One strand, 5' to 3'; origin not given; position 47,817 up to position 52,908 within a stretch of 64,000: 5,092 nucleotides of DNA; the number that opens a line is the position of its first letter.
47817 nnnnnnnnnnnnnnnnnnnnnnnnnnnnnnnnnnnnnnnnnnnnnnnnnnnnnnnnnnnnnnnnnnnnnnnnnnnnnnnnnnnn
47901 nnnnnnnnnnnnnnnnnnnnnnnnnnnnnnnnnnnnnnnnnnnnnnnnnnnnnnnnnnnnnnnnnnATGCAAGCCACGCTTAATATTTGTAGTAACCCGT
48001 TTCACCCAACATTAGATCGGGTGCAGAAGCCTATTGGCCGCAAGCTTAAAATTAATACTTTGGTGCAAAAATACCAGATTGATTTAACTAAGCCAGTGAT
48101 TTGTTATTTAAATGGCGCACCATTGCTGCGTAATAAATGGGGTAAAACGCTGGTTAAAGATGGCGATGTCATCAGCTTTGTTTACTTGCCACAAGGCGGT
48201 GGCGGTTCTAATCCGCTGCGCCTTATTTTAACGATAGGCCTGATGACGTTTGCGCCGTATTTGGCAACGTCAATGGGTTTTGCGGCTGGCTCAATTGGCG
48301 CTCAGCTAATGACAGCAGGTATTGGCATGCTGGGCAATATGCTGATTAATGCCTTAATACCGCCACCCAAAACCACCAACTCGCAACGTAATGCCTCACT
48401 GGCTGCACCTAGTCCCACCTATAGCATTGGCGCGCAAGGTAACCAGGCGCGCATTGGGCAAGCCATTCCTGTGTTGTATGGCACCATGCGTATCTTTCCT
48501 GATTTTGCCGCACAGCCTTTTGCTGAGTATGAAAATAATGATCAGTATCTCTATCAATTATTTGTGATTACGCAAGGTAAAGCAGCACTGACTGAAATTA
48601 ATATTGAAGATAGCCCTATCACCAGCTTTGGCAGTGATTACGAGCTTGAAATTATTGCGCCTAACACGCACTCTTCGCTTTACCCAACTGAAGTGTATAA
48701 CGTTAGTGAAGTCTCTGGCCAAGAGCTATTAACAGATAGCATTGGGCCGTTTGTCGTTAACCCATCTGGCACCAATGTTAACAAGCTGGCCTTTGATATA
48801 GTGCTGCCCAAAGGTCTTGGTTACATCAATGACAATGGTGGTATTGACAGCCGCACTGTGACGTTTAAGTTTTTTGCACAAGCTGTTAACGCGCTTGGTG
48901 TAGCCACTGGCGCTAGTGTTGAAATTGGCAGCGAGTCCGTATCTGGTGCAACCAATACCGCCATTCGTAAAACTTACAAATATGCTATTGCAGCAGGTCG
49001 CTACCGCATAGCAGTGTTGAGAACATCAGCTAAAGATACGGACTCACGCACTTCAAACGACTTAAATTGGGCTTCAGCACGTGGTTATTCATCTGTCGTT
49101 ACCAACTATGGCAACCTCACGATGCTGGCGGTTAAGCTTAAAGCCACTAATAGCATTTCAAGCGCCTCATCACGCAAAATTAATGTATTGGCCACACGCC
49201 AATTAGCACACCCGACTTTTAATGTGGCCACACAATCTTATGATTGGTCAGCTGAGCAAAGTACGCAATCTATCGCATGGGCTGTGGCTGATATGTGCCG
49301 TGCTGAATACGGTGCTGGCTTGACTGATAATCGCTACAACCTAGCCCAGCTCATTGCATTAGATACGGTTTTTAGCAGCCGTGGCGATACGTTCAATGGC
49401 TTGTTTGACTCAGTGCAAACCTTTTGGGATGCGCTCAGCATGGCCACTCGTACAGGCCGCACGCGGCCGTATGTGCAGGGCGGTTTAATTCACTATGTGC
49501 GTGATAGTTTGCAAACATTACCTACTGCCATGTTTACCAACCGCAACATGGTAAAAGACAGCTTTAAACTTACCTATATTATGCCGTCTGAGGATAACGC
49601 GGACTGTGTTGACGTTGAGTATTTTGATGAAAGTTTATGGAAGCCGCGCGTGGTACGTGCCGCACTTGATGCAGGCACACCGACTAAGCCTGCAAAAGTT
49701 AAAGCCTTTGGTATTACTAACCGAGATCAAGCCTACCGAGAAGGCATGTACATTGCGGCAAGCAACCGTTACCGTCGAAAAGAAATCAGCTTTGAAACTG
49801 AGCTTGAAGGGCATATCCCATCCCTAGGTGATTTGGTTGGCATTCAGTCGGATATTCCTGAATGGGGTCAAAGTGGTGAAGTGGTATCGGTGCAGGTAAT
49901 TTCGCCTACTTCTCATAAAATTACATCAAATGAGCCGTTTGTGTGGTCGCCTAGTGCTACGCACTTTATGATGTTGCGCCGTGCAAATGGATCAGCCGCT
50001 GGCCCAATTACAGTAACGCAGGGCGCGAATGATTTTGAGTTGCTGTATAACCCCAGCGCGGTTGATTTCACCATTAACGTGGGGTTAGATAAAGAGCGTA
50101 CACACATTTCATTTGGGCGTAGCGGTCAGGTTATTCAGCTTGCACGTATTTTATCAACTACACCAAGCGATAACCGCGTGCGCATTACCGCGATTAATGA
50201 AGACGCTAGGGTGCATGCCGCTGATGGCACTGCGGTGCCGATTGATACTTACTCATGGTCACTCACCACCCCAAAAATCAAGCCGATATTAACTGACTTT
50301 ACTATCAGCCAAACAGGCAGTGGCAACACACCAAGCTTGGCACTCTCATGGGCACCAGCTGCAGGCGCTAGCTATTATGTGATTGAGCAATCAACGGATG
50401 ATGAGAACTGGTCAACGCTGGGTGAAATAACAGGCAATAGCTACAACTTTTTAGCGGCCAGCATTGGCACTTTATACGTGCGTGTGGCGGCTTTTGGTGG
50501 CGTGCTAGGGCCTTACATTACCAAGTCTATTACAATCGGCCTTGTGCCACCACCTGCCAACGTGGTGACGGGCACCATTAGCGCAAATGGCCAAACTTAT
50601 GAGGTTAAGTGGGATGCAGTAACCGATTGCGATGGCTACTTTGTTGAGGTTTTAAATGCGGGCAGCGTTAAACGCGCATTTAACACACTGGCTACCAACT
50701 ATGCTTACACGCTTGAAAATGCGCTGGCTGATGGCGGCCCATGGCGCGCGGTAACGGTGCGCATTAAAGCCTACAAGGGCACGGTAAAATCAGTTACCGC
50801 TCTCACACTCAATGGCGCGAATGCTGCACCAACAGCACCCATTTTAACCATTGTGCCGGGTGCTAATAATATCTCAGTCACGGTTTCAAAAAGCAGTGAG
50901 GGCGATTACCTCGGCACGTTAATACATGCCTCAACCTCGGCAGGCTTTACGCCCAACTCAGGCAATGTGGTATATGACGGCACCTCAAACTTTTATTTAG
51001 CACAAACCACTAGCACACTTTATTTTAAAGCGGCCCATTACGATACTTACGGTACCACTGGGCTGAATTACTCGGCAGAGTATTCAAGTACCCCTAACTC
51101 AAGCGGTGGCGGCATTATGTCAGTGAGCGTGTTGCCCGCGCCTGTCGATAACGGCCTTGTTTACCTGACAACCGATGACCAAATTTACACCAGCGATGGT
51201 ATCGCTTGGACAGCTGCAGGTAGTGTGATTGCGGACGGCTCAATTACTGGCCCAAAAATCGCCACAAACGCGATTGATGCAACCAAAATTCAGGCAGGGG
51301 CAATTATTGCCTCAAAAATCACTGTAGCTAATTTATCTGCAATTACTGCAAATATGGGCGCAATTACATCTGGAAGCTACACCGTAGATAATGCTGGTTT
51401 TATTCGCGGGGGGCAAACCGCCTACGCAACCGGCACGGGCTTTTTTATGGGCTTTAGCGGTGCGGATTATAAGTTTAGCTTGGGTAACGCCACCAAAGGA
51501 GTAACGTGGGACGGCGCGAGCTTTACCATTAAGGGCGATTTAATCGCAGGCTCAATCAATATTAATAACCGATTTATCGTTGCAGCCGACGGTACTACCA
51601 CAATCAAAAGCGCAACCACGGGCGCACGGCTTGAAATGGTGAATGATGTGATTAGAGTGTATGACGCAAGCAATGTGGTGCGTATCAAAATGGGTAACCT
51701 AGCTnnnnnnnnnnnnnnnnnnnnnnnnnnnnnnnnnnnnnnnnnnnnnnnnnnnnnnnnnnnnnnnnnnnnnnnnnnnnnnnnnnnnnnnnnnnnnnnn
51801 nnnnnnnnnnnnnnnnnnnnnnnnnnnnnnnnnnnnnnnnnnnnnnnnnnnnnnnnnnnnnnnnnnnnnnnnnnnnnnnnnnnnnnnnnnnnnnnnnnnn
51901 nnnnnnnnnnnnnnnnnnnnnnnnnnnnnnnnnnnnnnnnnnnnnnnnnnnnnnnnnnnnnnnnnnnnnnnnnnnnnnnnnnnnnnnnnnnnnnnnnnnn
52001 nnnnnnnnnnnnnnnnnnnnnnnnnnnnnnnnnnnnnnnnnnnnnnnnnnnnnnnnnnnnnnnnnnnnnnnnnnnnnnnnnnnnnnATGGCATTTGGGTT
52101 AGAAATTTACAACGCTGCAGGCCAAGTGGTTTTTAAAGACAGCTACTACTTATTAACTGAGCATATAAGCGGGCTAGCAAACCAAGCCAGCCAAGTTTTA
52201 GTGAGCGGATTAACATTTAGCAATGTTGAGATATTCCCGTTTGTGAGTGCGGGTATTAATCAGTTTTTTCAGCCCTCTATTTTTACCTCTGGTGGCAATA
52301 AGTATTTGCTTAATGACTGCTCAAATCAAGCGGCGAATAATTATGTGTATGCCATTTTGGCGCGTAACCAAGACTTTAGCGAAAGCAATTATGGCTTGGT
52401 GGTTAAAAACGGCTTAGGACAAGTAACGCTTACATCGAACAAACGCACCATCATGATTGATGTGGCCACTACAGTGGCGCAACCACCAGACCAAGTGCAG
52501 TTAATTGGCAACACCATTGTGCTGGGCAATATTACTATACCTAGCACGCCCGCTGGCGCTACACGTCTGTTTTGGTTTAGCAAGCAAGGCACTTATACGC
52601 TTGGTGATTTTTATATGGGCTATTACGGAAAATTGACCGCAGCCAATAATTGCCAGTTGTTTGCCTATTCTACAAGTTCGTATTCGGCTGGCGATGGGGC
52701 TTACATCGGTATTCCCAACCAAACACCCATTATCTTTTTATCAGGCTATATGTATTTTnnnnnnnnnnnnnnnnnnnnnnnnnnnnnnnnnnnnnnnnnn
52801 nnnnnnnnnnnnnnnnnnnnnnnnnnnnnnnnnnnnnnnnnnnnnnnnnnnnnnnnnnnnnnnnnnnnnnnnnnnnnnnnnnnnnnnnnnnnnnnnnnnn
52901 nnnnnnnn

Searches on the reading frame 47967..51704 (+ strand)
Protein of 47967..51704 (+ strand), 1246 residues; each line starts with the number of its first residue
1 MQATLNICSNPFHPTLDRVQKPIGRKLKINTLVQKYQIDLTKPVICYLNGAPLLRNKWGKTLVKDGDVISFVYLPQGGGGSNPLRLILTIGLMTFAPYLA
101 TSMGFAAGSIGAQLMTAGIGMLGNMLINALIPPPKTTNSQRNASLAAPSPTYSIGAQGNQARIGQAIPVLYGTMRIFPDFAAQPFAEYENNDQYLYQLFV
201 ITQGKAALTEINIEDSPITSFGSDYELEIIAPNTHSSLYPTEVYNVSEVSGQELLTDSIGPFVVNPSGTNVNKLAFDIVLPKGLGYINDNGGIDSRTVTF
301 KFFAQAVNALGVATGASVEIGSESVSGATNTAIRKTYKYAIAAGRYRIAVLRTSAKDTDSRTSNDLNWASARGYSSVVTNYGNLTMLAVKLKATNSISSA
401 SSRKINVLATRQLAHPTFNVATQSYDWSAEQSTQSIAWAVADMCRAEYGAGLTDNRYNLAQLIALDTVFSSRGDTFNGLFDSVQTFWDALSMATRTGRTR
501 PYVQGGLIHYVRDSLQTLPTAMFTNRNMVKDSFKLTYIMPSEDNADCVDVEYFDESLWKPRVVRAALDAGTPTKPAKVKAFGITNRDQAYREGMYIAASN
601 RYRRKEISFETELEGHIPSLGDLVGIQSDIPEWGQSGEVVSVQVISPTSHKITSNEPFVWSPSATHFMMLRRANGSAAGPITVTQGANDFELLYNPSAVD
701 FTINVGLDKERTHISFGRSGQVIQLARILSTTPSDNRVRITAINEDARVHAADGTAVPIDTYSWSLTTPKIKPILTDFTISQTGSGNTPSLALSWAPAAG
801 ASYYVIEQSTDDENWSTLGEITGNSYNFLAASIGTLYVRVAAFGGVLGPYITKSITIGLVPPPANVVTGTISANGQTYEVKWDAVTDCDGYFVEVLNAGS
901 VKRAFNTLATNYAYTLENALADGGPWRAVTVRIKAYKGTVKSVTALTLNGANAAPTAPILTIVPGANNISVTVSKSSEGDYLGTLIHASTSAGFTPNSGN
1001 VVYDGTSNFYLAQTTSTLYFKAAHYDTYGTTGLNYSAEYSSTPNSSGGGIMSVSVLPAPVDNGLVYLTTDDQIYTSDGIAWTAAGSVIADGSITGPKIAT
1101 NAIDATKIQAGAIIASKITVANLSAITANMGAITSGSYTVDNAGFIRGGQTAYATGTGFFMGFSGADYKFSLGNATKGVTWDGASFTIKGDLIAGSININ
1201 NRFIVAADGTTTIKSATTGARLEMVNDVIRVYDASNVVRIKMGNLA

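Call 17: search_protein_families(library=phrogs, proteins=[window:47967-51704:+], max_evalue=0.001)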
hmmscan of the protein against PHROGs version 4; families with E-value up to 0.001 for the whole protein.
window:47967-51704:+ (1246 aa): 9 families
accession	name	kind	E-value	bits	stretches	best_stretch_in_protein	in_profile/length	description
phrog_469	-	tail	1.3e-126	424.9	2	256-757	404-899/903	tail protein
phrog_31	-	tail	1.5e-115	388.5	1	38-914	132-1022/1565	central tail fiber J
phrog_23466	-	unknown function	2.1e-34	120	1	417-760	19-356/358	-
phrog_7997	-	tail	9.9e-11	41.9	1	475-900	30-460/589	tail protein and host specificity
phrog_17995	-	unknown function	1.1e-10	42.1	1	874-1038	158-324/332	-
phrog_2148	-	tail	1.3e-09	37.9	1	497-867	95-450/901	tail fiber protein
phrog_24367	-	unknown function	2e-08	34.2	1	125-207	102-183/408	-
phrog_32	-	tail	1.8e-07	32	1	63-177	79-187/203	tail assembly protein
phrog_1101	-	tail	5.2e-05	22.2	1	1087-1142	1033-1091/1405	tail protein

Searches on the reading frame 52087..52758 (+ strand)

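Call 17: search_protein_families(library=phrogs, proteins=[window:52087-52758:+], max_evalue=0.001)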
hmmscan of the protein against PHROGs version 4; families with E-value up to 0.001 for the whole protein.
window:52087-52758:+ (224 aa): 1 family
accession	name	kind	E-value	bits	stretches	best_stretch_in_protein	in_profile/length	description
phrog_1265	-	moron, auxiliary metabolic gene and host takeover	4.6e-05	23.8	0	79-185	203-305/332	membrane protein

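Call 102: search_protein_families(library=pfam, proteins=[window:52087-52758:+], max_evalue=0.01)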
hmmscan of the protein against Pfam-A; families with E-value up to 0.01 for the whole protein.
window:52087-52758:+ (224 aa): 0 families
